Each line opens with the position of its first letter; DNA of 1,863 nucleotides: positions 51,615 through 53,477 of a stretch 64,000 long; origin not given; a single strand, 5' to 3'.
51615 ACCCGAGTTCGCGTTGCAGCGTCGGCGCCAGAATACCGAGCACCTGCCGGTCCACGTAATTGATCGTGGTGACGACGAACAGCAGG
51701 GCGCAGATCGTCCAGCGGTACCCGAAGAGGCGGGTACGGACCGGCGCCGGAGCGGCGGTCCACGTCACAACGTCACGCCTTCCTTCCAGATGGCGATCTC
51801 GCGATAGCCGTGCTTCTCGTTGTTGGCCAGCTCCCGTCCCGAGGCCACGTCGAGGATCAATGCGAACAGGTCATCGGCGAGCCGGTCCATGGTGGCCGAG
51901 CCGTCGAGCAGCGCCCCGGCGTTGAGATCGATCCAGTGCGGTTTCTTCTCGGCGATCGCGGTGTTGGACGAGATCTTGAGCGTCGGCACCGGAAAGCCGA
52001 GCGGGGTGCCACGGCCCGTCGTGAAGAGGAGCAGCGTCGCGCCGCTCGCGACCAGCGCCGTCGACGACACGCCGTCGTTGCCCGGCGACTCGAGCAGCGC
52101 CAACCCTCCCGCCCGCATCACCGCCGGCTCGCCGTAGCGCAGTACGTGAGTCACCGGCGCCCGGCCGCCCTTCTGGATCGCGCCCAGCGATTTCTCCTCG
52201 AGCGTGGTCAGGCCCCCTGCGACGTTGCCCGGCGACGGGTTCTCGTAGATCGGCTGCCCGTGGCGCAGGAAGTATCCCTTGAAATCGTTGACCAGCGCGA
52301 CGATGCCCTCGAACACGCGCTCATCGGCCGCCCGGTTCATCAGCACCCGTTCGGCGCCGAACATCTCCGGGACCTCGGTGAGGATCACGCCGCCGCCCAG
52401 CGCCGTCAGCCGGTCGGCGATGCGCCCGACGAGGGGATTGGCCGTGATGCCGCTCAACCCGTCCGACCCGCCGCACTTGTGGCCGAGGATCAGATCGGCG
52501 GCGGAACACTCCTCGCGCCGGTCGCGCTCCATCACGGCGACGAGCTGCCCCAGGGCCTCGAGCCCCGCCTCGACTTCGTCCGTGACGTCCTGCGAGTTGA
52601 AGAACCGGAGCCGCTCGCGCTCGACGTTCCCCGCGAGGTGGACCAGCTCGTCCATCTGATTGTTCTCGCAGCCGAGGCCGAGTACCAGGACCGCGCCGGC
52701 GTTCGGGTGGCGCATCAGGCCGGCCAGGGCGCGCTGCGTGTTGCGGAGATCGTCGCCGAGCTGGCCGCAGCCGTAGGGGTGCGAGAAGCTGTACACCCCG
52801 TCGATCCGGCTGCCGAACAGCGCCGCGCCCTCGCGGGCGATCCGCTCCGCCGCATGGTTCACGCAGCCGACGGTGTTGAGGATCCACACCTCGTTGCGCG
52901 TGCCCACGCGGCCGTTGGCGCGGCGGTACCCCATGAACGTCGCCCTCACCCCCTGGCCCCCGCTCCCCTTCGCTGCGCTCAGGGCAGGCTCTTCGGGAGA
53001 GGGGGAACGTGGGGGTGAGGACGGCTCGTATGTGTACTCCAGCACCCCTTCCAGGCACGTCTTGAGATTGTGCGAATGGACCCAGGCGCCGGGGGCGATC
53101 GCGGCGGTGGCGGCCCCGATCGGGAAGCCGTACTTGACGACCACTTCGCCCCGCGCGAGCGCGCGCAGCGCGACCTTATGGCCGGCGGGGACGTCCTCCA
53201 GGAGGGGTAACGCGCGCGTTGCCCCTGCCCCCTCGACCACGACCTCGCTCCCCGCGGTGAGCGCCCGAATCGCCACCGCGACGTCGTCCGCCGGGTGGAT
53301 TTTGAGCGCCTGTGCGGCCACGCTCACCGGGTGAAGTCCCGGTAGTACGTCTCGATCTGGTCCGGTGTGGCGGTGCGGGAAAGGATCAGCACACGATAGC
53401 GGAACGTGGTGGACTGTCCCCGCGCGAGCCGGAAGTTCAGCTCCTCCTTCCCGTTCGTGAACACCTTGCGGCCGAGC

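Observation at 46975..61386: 14.4-kb, 10-gene translationally coupled SusC/SusD operon combining periplasmic oxidoreductases, TIM-barrel, DUF1080, PmoA-like and uronate catabolism genes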

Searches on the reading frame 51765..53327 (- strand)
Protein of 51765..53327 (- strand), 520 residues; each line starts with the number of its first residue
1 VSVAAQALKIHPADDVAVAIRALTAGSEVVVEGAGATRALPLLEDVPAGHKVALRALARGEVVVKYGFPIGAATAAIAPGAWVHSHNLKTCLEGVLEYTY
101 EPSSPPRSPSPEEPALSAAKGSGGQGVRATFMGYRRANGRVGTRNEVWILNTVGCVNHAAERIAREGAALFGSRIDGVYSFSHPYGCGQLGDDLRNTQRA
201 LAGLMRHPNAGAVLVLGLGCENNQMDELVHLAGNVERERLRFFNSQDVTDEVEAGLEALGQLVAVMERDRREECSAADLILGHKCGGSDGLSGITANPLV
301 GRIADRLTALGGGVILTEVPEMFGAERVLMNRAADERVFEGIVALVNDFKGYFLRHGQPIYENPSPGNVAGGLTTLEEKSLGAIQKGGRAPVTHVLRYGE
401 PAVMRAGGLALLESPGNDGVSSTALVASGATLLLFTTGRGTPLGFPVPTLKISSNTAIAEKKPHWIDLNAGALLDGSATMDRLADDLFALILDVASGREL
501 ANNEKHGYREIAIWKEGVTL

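Call 4: search_protein_families(library=pfam, proteins=[window:51765-53327:-], max_evalue=0.001)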
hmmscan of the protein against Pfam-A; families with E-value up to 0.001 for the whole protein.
window:51765-53327:- (520 aa): 3 families
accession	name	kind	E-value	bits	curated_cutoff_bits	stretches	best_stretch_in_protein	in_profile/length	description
PF20629.2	GD_AH_C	-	9.4e-98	326.8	26.8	1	277-519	2-242/242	D-galactarate/Altronate dehydratase, C-terminal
PF04295.18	GD_AH_second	-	9.1e-47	159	27.3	1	133-265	1-134/136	D-galactarate dehydratase/Altronate hydrolase, second domain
PF08666.17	SAF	-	2e-05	25.5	21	1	14-89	1-63/63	SAF domain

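Call 50: search_protein_families(library=ncbifam, proteins=[window:51765-53327:-], max_evalue=0.00001)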
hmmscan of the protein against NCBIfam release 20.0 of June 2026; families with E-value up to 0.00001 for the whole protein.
window:51765-53327:- (520 aa): 1 family
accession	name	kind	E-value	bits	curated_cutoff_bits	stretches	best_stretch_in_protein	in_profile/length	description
TIGR03248.1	galactar-dH20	equivalog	5.5e-88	295.6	730.85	1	8-508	3-494/507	galactarate dehydratase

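Call 86: list_cluster_members(proteins=[P0001, window:51765-53327:-, window:48390-49709:-])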
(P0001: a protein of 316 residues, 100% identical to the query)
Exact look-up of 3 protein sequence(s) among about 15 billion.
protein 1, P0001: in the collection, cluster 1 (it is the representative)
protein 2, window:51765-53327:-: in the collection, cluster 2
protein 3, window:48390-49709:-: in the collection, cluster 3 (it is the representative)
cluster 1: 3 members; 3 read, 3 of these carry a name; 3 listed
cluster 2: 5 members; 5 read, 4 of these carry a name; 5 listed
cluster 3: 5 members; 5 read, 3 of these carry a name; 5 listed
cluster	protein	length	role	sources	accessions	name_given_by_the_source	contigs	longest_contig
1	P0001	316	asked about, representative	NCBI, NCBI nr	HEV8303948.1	MAG TPA: PmoA family protein [Gemmatimonadales bacterium] | PmoA family protein [Gemmatimonadales bacterium]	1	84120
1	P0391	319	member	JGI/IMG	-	hypothetical protein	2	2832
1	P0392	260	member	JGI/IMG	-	hypothetical protein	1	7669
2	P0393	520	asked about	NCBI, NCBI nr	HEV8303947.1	MAG TPA: altronate dehydratase family protein [Gemmatimonadales bacterium] | altronate dehydratase family protein [Gemmatimonadales bacterium]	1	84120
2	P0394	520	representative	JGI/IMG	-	altronate hydrolase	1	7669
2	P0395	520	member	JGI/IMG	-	altronate hydrolase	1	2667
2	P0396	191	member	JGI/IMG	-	altronate hydrolase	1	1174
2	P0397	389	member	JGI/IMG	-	-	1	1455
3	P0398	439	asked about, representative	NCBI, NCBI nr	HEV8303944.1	MAG TPA: Gfo/Idh/MocA family oxidoreductase [Gemmatimonadales bacterium] | Gfo/Idh/MocA family oxidoreductase [Gemmatimonadales bacterium]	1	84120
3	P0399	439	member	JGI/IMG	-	predicted dehydrogenase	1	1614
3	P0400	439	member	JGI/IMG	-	predicted dehydrogenase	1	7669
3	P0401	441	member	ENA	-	-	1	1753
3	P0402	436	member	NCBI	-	-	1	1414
